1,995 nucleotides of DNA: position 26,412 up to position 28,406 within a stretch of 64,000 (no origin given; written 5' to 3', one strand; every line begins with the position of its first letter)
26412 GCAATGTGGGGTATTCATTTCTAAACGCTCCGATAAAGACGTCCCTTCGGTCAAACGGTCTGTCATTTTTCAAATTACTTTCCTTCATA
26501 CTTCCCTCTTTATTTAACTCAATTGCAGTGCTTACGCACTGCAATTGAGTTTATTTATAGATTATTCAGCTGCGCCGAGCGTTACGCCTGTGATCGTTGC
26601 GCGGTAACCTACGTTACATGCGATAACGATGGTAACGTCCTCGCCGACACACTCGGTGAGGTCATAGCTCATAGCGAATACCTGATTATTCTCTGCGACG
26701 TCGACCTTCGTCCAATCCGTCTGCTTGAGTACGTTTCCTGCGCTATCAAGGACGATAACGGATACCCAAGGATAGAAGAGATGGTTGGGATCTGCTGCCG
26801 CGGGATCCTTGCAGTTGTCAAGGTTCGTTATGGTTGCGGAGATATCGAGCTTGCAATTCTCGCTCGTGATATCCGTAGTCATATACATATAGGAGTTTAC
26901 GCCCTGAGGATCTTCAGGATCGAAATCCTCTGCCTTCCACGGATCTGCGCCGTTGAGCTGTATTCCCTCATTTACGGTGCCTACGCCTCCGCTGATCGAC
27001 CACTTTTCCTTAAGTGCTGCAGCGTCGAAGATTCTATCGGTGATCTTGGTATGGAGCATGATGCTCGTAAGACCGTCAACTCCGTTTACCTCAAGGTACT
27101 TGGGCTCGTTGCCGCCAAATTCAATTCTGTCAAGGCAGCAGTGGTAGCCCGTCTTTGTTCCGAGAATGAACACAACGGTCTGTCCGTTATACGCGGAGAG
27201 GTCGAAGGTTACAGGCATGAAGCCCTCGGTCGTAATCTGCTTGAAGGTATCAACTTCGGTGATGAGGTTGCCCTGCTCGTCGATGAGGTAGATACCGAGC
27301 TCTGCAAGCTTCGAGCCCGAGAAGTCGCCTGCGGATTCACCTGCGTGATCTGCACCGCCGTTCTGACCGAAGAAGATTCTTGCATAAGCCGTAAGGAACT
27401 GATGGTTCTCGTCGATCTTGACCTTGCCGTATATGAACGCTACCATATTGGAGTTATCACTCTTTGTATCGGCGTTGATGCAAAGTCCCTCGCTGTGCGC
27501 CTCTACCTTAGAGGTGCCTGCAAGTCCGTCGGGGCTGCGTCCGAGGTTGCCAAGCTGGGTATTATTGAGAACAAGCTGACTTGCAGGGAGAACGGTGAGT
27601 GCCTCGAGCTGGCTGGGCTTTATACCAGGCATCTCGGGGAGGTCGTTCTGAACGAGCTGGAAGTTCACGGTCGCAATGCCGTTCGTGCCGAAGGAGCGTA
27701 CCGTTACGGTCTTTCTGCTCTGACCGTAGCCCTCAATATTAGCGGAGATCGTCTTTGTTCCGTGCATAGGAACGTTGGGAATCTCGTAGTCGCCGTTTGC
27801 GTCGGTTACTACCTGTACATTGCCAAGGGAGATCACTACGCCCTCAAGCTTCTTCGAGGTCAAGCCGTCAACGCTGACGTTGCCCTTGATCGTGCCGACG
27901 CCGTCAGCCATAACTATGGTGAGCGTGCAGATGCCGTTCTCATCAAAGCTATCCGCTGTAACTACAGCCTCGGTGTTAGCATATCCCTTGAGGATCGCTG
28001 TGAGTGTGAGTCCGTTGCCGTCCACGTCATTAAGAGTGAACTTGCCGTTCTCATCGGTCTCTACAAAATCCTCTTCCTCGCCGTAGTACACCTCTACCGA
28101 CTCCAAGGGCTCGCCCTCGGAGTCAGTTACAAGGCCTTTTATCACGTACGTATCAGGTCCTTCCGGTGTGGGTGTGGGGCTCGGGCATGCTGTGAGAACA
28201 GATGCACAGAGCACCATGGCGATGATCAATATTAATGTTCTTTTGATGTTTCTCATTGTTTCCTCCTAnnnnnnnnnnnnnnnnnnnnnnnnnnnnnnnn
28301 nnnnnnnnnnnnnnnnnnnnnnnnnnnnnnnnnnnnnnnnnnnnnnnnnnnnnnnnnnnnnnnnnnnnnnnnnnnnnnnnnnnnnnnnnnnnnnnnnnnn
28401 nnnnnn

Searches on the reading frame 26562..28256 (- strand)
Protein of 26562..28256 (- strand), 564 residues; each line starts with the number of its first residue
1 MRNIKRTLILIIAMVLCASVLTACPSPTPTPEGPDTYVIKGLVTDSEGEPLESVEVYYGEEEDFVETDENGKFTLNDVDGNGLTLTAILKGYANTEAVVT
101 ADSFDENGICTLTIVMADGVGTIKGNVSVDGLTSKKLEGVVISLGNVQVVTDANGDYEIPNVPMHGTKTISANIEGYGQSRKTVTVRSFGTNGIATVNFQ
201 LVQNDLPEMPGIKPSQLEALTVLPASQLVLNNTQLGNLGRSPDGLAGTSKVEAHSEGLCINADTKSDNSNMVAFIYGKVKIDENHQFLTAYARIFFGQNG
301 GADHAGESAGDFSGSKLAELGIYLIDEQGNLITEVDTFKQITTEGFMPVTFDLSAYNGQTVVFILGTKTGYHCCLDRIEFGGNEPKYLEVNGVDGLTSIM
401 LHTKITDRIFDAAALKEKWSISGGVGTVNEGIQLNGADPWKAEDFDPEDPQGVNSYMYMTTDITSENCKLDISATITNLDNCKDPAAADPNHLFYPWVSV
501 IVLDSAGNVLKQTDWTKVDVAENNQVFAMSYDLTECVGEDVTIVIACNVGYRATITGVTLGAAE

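Call 3: search_protein_families(library=pfam, proteins=[window:26562-28256:-], max_evalue=0.1)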
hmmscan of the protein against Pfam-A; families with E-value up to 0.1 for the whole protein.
window:26562-28256:- (564 aa): 5 families
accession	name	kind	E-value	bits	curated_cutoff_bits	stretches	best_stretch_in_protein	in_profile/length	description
PF13620.12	CarboxypepD_reg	-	6.8e-17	62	32.3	2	39-102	2-70/82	Carboxypeptidase regulatory-like domain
PF13715.12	CarbopepD_reg_2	-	3.1e-15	56.4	32.2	2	39-102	1-65/88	CarboxypepD_reg-like domain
PF16371.11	MetallophosN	-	9.1e-07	29.5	35.6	2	133-161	6-34/77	N terminal of Calcineurin-like phosphoesterase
PF20598.4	DUF6795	-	0.016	15.9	27.4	0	39-79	1-47/103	Domain of unknown function (DUF6795)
PF22902.2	NOMO1-like_9th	-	0.016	15.5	27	0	130-179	6-62/75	BOS complex subunit NOMO1-like, beta sandwich domain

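Call 4: search_protein_families(library=ncbifam, proteins=[window:26562-28256:-], max_evalue=0.1)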
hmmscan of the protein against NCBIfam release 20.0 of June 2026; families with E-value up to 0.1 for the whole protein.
window:26562-28256:- (564 aa): 2 families
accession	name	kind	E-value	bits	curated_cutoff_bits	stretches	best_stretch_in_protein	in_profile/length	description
TIGR04056.1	OMP_RagA_SusC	subfamily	5.7e-05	21.6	368.25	1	39-102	3-64/981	SusC/RagA family TonB-linked outer membrane protein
TIGR04134.1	lipo_with_rSAM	hypoth_equivalog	0.00047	20.2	39.8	1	36-77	39-91/150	radical SAM-associated putative lipoprotein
